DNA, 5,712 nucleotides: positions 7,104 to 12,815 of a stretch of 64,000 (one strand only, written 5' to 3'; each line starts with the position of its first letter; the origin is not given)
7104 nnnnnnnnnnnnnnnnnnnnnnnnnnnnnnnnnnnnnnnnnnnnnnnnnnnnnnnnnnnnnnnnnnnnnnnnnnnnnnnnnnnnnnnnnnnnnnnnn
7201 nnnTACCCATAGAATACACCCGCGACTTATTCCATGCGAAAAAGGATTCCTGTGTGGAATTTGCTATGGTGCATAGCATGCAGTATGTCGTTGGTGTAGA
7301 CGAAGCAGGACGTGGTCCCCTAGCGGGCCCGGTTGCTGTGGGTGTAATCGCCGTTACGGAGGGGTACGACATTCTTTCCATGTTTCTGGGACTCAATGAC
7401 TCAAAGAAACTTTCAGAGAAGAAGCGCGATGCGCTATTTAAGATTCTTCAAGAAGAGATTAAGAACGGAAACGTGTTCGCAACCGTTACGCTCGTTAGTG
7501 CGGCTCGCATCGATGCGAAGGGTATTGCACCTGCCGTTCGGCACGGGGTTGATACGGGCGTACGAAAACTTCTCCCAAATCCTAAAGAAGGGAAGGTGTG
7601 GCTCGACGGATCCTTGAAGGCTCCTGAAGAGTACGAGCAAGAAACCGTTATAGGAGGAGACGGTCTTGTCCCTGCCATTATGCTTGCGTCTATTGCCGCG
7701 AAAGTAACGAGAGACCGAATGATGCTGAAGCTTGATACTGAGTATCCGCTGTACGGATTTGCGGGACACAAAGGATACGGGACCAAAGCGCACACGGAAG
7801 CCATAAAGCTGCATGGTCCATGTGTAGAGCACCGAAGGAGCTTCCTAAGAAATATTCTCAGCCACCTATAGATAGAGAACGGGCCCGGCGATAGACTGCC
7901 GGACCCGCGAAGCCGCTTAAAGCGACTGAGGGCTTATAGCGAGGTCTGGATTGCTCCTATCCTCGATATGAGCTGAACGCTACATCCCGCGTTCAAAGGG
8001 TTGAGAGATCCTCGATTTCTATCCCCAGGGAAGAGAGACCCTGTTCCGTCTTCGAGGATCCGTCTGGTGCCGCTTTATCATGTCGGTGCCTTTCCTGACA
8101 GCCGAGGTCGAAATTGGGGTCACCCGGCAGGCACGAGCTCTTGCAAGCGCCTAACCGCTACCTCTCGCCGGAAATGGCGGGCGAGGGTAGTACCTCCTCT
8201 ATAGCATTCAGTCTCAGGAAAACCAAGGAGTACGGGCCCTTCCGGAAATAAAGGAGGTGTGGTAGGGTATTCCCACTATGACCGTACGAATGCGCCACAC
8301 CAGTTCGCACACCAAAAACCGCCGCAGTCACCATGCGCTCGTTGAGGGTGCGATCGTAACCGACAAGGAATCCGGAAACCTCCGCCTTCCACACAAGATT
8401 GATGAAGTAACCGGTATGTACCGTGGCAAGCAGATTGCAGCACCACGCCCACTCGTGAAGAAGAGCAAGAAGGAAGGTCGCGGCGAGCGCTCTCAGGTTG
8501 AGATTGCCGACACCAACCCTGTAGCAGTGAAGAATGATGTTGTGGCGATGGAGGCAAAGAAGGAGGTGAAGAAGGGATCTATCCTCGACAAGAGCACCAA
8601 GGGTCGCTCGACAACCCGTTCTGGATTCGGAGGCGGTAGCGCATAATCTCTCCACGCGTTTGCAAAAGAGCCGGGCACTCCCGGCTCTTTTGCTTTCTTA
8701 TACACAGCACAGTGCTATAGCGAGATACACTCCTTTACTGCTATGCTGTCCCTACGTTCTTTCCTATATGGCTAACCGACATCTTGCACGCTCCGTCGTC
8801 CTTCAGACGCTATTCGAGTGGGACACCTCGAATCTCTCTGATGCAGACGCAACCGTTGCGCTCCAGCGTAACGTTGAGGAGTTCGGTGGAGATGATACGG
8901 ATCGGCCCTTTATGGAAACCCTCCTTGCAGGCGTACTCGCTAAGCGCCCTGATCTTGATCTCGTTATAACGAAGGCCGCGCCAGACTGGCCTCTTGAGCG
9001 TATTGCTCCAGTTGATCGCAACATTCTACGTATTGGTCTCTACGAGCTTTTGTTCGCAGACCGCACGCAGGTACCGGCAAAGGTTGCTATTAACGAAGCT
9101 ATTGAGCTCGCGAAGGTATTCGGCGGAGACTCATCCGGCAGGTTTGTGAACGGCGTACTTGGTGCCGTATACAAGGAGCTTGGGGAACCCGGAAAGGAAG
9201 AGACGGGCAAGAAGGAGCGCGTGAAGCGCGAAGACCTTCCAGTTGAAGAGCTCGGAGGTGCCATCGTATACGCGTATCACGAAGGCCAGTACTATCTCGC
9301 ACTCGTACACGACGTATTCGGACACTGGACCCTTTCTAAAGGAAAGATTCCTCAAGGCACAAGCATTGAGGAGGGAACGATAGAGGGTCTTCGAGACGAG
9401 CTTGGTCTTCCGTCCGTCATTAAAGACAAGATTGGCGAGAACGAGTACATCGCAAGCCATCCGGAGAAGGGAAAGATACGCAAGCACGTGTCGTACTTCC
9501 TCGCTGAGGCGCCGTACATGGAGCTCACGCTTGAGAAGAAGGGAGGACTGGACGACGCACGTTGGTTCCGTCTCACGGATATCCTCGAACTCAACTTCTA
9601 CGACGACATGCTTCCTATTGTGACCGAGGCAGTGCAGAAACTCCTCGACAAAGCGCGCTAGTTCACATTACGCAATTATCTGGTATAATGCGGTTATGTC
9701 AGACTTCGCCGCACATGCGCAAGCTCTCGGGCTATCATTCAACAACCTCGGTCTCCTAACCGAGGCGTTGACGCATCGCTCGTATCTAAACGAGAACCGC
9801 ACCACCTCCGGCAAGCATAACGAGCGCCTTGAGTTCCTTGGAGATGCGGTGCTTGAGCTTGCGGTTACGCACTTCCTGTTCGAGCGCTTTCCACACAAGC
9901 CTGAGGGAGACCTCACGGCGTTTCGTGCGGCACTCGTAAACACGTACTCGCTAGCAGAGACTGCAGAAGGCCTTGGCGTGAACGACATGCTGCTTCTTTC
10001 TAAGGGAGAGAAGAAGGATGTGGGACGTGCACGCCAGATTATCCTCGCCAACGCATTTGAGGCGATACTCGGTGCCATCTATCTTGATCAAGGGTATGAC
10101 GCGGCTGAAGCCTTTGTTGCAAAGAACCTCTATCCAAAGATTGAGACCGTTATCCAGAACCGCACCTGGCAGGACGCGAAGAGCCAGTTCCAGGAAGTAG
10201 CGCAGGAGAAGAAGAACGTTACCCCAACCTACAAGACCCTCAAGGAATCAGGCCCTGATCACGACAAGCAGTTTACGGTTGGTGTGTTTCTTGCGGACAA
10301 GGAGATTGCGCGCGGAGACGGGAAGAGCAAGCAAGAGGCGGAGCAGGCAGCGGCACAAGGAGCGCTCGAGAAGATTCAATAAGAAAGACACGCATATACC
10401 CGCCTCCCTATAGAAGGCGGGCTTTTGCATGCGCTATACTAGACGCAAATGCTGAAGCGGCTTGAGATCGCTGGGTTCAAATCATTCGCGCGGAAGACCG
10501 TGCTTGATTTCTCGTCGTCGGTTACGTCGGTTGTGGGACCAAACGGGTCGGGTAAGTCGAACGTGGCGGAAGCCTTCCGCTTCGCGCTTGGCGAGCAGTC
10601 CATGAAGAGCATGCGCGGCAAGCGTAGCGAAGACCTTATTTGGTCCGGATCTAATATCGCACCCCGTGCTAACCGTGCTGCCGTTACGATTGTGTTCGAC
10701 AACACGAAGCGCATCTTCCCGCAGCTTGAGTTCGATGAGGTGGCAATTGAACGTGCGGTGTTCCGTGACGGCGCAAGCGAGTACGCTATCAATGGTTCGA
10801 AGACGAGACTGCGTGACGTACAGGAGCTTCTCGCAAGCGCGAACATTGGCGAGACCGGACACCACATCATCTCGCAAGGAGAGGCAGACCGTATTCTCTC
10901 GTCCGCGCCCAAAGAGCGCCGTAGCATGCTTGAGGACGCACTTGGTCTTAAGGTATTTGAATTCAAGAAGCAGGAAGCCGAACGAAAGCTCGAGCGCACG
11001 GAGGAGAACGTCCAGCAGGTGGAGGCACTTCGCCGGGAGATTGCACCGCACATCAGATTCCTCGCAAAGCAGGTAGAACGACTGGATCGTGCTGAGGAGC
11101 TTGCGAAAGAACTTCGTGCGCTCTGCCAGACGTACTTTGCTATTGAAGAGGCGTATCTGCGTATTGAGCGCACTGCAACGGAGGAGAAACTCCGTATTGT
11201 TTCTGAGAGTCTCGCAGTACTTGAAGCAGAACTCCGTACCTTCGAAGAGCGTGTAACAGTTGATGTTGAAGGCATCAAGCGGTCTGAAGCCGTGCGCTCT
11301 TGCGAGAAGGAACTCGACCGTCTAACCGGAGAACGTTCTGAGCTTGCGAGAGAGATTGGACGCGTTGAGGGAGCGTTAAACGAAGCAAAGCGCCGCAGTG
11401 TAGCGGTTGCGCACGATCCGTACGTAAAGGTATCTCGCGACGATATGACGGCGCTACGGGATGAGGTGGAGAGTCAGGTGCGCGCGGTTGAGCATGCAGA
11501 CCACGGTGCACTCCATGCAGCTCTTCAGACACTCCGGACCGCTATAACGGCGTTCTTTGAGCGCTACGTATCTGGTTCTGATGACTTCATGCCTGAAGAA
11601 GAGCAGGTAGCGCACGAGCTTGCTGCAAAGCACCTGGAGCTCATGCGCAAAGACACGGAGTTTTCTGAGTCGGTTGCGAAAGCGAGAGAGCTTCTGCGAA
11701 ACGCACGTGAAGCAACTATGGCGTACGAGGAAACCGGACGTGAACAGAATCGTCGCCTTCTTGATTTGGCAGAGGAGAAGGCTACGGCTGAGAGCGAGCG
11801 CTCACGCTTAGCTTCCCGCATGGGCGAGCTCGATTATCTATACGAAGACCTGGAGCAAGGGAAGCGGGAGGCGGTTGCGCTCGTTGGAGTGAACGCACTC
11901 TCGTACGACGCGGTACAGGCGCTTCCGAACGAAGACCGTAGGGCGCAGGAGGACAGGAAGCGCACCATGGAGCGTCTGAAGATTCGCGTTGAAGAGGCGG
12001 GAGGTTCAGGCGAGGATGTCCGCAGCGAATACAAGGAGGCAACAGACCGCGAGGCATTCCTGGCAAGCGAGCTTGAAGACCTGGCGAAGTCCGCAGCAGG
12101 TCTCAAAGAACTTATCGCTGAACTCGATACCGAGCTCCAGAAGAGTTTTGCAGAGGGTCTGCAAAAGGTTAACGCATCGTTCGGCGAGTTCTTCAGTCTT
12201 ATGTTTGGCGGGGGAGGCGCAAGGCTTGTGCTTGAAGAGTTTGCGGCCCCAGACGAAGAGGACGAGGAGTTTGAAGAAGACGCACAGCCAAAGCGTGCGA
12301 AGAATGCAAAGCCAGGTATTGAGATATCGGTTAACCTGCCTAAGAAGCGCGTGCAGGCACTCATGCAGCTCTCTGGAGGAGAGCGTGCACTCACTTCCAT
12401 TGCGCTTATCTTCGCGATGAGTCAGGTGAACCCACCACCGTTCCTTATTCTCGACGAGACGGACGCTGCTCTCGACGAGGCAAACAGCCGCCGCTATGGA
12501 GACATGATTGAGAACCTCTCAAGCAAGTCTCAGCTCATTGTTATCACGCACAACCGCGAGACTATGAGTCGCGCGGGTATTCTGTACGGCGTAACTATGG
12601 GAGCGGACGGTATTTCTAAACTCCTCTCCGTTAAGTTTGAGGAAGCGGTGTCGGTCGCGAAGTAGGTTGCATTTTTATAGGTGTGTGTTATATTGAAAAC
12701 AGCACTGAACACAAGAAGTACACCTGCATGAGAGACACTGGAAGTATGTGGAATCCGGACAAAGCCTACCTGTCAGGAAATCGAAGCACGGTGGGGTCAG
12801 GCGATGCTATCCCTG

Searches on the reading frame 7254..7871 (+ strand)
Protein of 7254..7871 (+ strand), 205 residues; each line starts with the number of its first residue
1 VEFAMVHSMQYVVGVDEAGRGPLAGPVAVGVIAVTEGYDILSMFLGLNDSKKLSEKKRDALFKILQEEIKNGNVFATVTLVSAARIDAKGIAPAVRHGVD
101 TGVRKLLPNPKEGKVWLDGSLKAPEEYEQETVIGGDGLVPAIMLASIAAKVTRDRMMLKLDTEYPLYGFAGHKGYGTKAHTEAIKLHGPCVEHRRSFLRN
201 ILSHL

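Call 53: search_protein_families(library=pfam, proteins=[window:7254-7871:+], max_evalue=0.00001)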
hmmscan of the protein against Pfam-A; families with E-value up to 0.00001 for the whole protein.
window:7254-7871:+ (205 aa): 1 family
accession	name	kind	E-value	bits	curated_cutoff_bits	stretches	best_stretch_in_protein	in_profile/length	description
PF01351.25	RNase_HII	-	6e-35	121.4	25.8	1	13-197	1-196/199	Ribonuclease HII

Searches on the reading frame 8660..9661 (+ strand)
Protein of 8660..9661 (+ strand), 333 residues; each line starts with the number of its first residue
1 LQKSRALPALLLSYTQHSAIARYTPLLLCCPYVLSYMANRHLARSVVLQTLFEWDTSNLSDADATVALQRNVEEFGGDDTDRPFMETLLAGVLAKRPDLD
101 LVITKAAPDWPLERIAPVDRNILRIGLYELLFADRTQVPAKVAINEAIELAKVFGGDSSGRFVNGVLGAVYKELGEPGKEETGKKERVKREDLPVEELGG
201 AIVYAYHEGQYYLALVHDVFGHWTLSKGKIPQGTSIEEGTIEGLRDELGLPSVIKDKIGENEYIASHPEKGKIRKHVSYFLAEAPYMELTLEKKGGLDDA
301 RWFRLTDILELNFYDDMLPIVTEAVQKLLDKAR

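Call 53: search_protein_families(library=pfam, proteins=[window:8660-9661:+], max_evalue=0.00001)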
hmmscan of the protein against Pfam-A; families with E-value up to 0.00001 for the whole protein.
window:8660-9661:+ (333 aa): 2 families
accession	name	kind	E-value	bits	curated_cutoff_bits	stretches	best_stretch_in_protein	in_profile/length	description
PF01029.23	NusB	-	1.1e-34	120.1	23.1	1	43-172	3-133/133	NusB family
PF00293.34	NUDIX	-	3.7e-06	27.4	21.1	1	219-319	26-129/134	NUDIX domain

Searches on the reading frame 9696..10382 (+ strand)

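Call 53: search_protein_families(library=pfam, proteins=[window:9696-10382:+], max_evalue=0.00001)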
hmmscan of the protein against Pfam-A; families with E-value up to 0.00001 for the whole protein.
window:9696-10382:+ (228 aa): 4 families
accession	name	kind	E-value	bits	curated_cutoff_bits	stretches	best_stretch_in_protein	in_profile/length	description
PF14622.11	Ribonucleas_3_3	-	1.1e-38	132.8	35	1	20-148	4-127/128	Ribonuclease-III-like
PF00636.31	Ribonuclease_3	-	2.1e-25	89.9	27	1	43-133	1-102/102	Ribonuclease III domain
PF00035.32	dsrm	-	3.7e-18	66.3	23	1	161-226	1-65/66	Double-stranded RNA binding motif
PF22935.1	RM44_endonuclase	-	2e-10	41.3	27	1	7-128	9-139/139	Large ribosomal subunit protein mL44, endonuclease domain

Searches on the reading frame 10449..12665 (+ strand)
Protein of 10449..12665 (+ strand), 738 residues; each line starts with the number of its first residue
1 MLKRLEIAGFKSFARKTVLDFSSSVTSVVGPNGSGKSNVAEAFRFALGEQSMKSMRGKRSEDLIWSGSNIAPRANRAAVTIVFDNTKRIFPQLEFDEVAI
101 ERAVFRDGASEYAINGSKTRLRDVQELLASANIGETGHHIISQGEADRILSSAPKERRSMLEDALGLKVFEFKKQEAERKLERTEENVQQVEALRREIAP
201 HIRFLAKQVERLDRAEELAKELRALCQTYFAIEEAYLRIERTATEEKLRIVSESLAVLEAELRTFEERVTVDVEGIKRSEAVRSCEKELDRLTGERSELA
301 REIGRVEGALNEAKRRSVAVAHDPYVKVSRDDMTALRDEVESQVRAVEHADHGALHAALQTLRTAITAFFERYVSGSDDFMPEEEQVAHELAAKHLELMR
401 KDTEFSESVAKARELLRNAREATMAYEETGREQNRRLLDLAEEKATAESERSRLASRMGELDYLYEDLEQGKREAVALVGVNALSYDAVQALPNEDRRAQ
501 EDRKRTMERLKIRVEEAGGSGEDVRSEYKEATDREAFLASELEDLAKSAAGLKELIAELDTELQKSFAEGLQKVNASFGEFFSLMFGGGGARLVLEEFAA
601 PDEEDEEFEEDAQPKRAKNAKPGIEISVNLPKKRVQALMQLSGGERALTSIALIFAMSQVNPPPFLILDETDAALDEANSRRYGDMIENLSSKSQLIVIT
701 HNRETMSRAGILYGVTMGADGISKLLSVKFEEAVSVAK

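Call 53: search_protein_families(library=pfam, proteins=[window:10449-12665:+], max_evalue=0.00001)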
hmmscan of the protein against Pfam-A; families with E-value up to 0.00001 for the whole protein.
window:10449-12665:+ (738 aa): 5 families
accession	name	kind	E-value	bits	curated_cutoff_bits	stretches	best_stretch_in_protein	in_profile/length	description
PF02463.25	SMC_N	-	1.5e-67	227.7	40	1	1-723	1-219/220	RecF/RecN/SMC N terminal domain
PF13476.12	AAA_23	-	6.3e-18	66.6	27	1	4-222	1-193/201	AAA domain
PF13304.12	AAA_21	-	9.6e-12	46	27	0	25-59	1-38/304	AAA domain, putative AbiEii toxin, Type IV TA system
PF13175.12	AAA_15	-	3.8e-09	37.1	32.1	1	1-67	1-55/374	AAA ATPase domain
PF00005.33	ABC_tran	-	2.5e-08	35.1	25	0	24-148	12-116/137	ABC transporter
